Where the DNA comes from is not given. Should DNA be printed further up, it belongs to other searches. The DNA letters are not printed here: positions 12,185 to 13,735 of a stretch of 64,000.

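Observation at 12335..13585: Family-B DNA polymerase present only as a C-terminal fragment (motifs B, C, KKRY) in a stand-alone ORF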

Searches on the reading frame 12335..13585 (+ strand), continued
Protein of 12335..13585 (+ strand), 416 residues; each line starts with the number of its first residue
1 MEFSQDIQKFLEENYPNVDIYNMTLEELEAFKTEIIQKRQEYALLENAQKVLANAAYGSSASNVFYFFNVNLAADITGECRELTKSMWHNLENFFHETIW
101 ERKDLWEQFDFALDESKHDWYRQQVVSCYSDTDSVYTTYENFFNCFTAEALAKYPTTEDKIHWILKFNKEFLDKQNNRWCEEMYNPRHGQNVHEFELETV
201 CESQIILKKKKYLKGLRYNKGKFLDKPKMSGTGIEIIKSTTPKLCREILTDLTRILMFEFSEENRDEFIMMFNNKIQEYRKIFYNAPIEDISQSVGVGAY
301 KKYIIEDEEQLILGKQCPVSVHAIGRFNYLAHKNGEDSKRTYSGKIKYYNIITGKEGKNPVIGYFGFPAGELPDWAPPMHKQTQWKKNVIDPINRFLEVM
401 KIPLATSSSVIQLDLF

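Call 67: find_encoding_contigs(protein=P0002, flank=10000, max_places=4)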
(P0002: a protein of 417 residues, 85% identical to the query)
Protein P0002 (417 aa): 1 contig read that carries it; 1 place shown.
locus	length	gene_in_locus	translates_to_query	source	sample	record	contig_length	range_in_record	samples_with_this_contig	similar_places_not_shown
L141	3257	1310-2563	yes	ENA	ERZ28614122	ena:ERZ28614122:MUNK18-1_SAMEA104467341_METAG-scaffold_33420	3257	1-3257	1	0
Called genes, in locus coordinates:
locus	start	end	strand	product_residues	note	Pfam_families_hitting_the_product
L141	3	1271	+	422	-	?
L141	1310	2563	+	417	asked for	PF00136:DNA_pol_B (faint)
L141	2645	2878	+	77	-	-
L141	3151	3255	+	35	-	?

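Call 68: find_encoding_contigs(protein=P0001, flank=10000, max_places=4)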
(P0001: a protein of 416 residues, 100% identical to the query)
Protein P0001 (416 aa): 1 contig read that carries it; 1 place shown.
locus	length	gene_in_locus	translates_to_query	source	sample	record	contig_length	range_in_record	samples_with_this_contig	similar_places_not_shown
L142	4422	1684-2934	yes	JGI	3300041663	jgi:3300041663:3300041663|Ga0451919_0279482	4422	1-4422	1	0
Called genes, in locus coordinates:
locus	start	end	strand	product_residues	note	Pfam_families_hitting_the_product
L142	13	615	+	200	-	-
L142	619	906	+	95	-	-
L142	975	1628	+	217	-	PF01832:Glucosaminidase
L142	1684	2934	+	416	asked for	PF00136:DNA_pol_B (weak)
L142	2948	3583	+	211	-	PF09569:RE_ScaI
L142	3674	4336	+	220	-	-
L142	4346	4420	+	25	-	?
